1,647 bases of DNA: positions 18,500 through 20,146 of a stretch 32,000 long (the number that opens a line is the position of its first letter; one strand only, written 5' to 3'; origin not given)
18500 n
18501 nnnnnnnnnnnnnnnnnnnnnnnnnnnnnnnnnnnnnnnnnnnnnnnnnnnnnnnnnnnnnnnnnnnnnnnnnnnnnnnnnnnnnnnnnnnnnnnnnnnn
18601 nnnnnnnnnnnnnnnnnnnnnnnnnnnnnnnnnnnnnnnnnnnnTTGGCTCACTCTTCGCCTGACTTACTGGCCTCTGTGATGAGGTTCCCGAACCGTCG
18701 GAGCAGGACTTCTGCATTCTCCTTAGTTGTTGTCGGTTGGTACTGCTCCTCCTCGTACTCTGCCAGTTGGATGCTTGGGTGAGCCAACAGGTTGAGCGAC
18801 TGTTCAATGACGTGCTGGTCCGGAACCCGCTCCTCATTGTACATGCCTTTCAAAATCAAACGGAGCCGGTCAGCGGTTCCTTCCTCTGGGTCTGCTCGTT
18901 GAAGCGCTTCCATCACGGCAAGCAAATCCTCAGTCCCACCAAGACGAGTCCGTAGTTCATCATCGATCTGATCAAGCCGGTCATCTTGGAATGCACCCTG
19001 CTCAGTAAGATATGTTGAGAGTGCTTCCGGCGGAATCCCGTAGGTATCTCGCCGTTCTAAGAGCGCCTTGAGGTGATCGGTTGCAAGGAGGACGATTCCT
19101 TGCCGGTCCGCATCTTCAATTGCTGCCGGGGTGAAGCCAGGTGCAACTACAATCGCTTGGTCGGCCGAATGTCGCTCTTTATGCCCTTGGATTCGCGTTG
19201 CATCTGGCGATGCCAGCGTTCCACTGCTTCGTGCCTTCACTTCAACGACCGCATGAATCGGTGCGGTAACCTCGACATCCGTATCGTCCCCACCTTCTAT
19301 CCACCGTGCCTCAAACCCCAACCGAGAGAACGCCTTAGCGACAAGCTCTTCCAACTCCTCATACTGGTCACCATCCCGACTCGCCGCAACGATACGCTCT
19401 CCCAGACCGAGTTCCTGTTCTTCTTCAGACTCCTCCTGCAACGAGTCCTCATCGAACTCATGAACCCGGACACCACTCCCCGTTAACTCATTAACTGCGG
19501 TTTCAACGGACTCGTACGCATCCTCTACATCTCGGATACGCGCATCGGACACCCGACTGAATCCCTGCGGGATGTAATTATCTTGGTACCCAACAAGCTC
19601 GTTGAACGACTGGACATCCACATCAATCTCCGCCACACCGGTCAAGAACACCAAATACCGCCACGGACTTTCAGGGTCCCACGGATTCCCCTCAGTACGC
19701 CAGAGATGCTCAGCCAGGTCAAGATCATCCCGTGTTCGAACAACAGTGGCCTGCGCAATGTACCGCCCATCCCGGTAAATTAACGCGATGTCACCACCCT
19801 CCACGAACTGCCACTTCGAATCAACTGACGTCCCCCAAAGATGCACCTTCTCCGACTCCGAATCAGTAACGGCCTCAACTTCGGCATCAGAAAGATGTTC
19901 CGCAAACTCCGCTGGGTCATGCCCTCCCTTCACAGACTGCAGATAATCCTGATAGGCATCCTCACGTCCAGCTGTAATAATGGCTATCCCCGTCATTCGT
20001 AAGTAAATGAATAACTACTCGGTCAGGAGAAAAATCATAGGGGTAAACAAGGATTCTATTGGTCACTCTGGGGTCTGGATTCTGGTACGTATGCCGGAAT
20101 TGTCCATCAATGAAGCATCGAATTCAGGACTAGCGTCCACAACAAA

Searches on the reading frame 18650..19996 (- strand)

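Call 3: search_protein_families(library=pfam, proteins=[window:18650-19996:-], max_evalue=0.01)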
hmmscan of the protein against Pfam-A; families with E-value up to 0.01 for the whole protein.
window:18650-19996:- (448 aa): 1 family
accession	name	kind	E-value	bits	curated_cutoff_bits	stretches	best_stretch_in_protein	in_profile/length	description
PF04471.18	Mrr_cat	-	1e-09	39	21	1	213-313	7-115/115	Restriction endonuclease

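Call 4: search_protein_families(library=ncbifam, proteins=[window:18650-19996:-], max_evalue=0.01)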
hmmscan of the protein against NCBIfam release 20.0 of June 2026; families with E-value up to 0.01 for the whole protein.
window:18650-19996:- (448 aa): 0 families

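Call 5: search_protein_families(library=padloc, proteins=[window:18650-19996:-], max_evalue=0.01)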
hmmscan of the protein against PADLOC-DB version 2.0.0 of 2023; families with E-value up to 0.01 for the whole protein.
window:18650-19996:- (448 aa): 3 families
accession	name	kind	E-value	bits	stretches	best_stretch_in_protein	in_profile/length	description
PDLC03533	REase_II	-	0.00057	16.9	1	227-308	348-431/473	Type II restriction enzyme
PDLC04815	PDC-S02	-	0.0049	14.2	1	153-299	151-302/346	-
PDLC04819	PDC-S02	-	0.0086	13.3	0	183-303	169-296/334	-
